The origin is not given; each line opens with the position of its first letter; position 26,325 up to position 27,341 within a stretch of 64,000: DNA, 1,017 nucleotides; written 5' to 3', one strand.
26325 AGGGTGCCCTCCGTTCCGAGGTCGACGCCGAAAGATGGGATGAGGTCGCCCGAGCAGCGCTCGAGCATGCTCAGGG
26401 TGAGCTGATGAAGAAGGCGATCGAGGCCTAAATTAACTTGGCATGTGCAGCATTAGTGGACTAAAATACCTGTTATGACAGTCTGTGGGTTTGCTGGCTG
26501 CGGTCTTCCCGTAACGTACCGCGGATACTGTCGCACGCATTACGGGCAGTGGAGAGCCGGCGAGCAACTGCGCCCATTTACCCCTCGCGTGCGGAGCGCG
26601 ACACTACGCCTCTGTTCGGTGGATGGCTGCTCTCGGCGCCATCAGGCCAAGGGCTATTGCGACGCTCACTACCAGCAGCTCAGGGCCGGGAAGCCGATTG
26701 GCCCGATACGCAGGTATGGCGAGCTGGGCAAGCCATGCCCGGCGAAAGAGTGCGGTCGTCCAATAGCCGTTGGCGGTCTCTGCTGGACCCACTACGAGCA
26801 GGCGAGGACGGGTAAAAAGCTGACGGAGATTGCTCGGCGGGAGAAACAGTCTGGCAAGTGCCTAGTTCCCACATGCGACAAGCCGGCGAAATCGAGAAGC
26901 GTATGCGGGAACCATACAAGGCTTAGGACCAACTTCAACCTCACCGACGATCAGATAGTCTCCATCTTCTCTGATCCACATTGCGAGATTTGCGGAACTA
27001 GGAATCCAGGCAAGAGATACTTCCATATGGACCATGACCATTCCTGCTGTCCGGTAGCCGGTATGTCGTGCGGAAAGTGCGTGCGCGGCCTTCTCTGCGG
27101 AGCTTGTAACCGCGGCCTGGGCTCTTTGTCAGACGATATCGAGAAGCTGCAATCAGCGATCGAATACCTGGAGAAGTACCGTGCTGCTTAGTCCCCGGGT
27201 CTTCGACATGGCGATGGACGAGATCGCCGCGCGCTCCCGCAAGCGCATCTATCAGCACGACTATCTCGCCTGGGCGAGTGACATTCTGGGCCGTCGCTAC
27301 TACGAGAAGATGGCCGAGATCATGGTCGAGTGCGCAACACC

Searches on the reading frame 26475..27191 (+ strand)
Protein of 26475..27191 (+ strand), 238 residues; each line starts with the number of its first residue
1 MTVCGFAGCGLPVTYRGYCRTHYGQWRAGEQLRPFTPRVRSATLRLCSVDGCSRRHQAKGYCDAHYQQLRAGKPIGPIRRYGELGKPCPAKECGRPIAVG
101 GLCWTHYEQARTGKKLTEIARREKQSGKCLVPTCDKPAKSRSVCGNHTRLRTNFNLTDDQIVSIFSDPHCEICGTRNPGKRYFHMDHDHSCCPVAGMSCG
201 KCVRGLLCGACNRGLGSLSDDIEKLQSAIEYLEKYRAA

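Call 4: search_protein_families(library=pfam, proteins=[window:26475-27191:+], max_evalue=0.01)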
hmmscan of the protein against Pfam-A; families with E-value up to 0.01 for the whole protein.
window:26475-27191:+ (238 aa): 3 families
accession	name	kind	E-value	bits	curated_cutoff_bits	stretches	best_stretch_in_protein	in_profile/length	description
PF02945.21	Endonuclease_7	-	5.2e-18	65.2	23.6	1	153-234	7-82/82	Recombination endonuclease VII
PF19067.5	DUF5763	-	0.00087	19.2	26.3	0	52-70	14-32/39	Family of unknown function (DUF5763)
PF24906.1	Zf_WRKY19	-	0.0017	18.6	27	0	85-106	1-22/24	WRKY19 zinc finger domain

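Call 5: search_protein_families(library=phrogs, proteins=[window:26475-27191:+], max_evalue=0.01)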
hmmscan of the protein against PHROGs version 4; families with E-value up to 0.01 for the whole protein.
window:26475-27191:+ (238 aa): 11 families
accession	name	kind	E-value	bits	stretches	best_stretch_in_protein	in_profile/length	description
phrog_5351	-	DNA, RNA and nucleotide metabolism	1.5e-40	140.1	3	43-147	5-105/171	HNH endonuclease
phrog_1271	-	DNA, RNA and nucleotide metabolism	4e-22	80.1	2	2-78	38-110/361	HNH endonuclease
phrog_2633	-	DNA, RNA and nucleotide metabolism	1.7e-21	77.9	1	116-236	25-140/142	endonuclease VII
phrog_2914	-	DNA, RNA and nucleotide metabolism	1.9e-20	74.4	1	93-236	10-156/190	endonuclease VII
phrog_307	-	DNA, RNA and nucleotide metabolism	6.2e-20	73.5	1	100-234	78-178/334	endonuclease VII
phrog_19978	-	DNA, RNA and nucleotide metabolism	4.4e-16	60.2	2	44-81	5-42/111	HNH endonuclease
phrog_1035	-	DNA, RNA and nucleotide metabolism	5.1e-10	40.7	1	128-236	124-231/271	endonuclease VII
phrog_3593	-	DNA, RNA and nucleotide metabolism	4.5e-09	37.3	1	40-74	7-41/210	HNH endonuclease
phrog_423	-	DNA, RNA and nucleotide metabolism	9.8e-06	26.6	1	169-225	25-74/159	endonuclease VII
phrog_17507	-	DNA, RNA and nucleotide metabolism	2.5e-05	25.1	1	201-233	8-41/65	endonuclease VII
phrog_12058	-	unknown function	0.00011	21.7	1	45-71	4-30/768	-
